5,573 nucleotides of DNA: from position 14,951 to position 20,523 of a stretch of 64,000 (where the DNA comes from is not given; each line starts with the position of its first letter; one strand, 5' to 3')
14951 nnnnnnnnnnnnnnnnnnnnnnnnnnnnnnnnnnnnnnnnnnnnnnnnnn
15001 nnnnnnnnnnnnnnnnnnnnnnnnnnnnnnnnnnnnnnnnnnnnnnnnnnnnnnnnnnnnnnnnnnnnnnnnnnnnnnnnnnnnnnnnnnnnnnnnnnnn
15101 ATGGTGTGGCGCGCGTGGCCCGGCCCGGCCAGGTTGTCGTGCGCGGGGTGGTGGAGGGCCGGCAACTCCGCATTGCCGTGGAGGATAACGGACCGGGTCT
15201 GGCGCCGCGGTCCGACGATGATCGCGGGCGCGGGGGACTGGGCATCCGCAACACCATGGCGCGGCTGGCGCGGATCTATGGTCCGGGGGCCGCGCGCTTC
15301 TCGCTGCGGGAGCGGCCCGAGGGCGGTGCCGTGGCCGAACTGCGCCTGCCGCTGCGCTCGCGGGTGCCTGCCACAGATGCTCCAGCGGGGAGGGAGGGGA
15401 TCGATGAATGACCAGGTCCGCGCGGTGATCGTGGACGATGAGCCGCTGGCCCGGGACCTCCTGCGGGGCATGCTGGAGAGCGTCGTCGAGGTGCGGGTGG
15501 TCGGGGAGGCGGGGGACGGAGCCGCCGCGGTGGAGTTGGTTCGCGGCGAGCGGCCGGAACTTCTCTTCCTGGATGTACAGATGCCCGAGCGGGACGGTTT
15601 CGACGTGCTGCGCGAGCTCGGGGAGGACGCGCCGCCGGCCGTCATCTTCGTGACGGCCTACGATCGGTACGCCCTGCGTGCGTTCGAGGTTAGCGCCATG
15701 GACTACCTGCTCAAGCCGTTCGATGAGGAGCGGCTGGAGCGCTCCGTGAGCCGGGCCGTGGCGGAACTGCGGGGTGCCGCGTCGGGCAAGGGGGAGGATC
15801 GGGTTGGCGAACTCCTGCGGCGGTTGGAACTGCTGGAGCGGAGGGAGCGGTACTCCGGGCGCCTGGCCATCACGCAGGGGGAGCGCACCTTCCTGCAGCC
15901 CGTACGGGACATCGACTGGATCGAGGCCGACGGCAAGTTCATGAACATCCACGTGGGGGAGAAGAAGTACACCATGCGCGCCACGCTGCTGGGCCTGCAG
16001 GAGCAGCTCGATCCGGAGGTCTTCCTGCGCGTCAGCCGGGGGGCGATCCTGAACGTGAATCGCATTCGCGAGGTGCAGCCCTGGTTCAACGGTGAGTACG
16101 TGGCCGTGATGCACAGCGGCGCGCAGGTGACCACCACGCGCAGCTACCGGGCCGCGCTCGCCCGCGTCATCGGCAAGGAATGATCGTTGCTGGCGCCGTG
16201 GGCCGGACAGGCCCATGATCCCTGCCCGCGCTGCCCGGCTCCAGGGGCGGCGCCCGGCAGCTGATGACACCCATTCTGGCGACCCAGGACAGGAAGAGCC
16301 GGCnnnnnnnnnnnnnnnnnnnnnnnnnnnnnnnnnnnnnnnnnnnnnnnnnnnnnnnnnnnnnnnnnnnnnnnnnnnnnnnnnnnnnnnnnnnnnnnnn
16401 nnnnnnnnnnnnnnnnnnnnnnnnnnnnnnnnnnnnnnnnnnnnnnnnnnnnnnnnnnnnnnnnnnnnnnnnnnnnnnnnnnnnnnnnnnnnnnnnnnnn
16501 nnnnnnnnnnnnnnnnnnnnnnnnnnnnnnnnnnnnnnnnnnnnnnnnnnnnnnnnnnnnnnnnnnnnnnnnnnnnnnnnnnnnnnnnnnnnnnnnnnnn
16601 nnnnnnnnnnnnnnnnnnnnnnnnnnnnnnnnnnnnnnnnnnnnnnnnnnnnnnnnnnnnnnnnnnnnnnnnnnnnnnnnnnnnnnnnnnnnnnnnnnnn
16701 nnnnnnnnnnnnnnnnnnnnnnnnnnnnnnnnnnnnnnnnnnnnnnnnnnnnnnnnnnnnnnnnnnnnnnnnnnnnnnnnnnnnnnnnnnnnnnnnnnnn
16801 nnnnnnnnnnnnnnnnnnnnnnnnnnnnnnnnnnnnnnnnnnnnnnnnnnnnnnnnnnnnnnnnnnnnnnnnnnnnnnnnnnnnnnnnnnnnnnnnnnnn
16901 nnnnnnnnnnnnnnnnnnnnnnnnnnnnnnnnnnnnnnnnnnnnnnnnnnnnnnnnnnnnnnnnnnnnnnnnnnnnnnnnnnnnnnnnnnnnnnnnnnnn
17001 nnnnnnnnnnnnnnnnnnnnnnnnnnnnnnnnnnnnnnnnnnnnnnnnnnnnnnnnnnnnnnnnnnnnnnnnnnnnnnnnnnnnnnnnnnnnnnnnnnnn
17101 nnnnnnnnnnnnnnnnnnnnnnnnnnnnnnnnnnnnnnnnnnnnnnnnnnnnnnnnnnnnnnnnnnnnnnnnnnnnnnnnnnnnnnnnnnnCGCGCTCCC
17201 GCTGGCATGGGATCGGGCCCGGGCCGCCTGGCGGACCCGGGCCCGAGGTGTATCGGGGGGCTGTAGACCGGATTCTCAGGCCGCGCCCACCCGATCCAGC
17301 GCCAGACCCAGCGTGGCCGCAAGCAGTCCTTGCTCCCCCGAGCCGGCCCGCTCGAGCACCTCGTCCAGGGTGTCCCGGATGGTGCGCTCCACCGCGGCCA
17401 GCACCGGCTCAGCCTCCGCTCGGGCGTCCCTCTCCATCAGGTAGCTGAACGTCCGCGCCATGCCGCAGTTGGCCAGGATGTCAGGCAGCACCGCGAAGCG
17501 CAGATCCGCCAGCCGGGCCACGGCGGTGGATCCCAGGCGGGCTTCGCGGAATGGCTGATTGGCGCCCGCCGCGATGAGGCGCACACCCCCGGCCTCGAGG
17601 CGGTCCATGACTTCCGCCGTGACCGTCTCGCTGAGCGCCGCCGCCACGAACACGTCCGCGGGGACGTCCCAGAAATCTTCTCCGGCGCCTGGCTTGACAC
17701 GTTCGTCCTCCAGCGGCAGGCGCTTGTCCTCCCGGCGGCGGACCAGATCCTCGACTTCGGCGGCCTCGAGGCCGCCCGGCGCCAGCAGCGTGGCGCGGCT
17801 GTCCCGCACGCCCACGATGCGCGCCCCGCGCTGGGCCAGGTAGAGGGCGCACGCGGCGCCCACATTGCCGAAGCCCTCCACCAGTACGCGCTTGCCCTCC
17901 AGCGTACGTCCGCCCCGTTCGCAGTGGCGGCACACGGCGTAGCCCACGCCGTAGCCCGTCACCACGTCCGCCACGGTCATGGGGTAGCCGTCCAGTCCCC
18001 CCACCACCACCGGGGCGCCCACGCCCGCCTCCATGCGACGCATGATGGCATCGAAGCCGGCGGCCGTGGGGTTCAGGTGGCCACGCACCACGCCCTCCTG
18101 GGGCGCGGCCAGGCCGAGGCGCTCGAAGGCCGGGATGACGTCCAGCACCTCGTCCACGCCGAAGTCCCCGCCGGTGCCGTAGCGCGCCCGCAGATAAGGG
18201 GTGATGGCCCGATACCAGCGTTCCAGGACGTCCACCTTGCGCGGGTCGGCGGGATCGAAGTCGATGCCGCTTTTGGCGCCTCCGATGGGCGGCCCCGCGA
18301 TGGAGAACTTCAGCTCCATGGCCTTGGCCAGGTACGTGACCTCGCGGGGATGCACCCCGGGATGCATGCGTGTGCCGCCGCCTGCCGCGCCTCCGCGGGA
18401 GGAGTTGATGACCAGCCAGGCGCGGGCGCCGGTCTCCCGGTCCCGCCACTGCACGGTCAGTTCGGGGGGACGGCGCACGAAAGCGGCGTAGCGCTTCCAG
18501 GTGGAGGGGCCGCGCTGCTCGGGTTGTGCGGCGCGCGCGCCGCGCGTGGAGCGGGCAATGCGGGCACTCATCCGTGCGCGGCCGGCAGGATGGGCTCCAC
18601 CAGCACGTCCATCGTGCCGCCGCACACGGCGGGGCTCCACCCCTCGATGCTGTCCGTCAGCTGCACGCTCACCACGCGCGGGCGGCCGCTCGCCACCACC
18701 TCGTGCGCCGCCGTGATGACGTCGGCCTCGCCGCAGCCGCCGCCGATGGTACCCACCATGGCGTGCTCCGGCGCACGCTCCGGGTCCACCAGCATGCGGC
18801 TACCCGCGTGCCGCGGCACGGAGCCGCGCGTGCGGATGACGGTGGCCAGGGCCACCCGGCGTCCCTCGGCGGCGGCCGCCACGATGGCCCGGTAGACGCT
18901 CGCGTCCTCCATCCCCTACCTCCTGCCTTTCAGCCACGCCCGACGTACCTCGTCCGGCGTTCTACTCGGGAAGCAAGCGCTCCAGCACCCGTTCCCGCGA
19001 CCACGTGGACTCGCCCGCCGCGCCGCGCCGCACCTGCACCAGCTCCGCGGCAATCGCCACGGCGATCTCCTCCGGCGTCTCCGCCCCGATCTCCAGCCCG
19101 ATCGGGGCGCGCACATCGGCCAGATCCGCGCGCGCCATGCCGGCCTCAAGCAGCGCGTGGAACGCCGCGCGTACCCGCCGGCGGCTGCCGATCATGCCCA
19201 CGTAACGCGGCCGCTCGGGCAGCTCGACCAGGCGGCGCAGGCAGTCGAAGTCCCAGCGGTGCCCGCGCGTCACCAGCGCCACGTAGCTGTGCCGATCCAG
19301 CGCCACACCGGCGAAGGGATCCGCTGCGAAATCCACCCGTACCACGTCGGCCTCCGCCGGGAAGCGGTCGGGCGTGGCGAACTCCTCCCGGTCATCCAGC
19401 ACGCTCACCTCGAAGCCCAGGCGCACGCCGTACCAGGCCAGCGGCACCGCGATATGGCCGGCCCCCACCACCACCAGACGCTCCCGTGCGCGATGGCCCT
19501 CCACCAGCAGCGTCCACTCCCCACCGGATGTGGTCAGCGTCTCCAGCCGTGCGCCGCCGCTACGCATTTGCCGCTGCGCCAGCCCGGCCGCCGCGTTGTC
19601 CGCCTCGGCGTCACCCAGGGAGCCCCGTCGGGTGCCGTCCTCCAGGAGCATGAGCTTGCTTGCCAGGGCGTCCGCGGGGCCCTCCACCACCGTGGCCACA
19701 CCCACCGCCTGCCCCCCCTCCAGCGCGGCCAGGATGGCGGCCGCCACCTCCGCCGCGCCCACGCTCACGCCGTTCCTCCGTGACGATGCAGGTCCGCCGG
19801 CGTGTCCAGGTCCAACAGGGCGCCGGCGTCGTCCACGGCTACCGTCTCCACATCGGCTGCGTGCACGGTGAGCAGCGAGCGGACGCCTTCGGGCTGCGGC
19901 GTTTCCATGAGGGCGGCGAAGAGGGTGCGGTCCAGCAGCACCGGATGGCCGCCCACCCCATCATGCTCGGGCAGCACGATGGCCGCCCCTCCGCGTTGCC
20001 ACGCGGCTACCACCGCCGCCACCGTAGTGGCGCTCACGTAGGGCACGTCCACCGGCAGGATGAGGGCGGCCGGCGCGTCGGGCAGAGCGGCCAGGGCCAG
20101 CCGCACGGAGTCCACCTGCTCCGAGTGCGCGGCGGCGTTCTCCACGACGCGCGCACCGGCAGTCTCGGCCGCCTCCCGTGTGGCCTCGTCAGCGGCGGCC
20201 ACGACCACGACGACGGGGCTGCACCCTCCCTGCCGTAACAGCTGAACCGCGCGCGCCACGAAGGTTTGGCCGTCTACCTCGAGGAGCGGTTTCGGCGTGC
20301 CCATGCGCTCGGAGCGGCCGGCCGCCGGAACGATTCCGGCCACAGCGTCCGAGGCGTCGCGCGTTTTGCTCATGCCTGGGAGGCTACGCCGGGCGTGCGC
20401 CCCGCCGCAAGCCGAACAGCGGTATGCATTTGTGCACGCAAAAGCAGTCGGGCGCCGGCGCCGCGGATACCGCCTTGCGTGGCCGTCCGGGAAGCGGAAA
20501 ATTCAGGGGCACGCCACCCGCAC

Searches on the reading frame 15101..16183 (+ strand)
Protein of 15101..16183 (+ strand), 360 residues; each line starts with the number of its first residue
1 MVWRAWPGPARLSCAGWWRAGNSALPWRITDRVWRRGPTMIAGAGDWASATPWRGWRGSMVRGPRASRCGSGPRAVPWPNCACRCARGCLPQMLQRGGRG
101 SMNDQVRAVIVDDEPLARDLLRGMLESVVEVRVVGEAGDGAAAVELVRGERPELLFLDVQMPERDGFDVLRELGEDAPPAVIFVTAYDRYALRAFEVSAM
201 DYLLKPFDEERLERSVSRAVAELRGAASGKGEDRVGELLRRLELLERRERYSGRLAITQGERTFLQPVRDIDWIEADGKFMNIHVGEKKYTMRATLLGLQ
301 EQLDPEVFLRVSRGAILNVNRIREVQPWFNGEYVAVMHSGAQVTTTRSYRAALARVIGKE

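Call 22: search_protein_families(library=pfam, proteins=[window:15101-16183:+], max_evalue=0.0001)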
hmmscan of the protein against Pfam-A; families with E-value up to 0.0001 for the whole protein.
window:15101-16183:+ (360 aa): 2 families
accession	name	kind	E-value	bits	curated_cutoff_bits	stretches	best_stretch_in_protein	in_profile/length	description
PF00072.30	Response_reg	-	2.4e-25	89.3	30.2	1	109-215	2-109/111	Response regulator receiver domain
PF04397.21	LytTR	-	1.9e-20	73.3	22.6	1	262-356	2-96/98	LytTr DNA-binding domain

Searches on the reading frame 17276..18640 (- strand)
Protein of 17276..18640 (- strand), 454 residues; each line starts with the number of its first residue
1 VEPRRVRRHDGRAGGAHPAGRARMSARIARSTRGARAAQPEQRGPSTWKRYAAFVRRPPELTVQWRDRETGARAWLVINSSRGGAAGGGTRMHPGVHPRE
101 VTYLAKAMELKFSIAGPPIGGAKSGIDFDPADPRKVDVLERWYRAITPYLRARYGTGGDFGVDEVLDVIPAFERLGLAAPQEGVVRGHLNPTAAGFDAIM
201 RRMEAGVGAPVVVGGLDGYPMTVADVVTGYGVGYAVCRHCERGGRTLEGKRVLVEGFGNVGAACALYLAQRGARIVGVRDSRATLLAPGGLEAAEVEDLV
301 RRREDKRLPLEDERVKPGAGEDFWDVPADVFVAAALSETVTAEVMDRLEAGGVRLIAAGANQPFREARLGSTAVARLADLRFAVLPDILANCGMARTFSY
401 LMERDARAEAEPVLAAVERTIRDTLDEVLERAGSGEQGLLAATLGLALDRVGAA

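Call 22: search_protein_families(library=pfam, proteins=[window:17276-18640:-], max_evalue=0.0001)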
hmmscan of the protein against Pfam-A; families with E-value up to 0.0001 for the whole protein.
window:17276-18640:- (454 aa): 2 families
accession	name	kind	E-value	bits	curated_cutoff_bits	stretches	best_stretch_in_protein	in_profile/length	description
PF00208.27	ELFV_dehydrog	-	2.9e-31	109.4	23.4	1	226-452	8-234/241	Glutamate/Leucine/Phenylalanine/Valine dehydrogenase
PF02812.23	ELFV_dehydrog_N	-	2.4e-14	53.6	25.3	1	69-155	14-103/129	Glu/Leu/Phe/Val dehydrogenase, dimerisation domain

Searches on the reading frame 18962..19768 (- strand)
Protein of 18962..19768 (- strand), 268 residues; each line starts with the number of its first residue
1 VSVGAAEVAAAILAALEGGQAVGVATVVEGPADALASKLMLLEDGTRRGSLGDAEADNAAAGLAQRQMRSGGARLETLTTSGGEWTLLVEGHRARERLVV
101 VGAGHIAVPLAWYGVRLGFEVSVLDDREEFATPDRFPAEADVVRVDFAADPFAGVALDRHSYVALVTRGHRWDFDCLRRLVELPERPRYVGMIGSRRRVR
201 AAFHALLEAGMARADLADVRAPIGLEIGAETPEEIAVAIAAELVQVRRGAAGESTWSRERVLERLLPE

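Call 22: search_protein_families(library=pfam, proteins=[window:18962-19768:-], max_evalue=0.0001)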
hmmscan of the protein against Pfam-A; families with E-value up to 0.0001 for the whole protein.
window:18962-19768:- (268 aa): 3 families
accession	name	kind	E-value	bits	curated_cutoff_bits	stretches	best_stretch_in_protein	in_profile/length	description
PF13478.12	XdhC_C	-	1.2e-40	139.3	29.7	1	98-243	1-125/125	XdhC Rossmann domain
PF02625.21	XdhC_CoxI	-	1.1e-06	29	24.3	1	16-77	2-66/68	XdhC and CoxI family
PF07992.20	Pyr_redox_2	-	9e-05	22.5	26.1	0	94-135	141-180/291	Pyridine nucleotide-disulphide oxidoreductase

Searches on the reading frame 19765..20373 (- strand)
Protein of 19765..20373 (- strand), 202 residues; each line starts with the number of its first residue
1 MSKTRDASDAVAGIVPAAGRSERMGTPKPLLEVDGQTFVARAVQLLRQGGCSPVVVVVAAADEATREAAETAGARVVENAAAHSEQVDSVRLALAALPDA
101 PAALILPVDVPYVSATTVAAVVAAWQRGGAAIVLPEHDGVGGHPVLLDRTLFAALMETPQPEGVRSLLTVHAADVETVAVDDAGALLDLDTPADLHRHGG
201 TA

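Call 22: search_protein_families(library=pfam, proteins=[window:19765-20373:-], max_evalue=0.0001)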
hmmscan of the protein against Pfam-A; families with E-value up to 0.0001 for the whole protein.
window:19765-20373:- (202 aa): 3 families
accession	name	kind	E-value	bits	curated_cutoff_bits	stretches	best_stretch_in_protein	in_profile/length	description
PF12804.13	NTP_transf_3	-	2.6e-37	128.9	27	1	13-171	1-157/160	MobA-like NTP transferase domain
PF01128.25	IspD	-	1.4e-11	45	27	1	12-141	2-135/221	2-C-methyl-D-erythritol 4-phosphate cytidylyltransferase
PF02348.25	CTP_transf_3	-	6.5e-05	23.3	22.6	1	12-125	1-114/217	Cytidylyltransferase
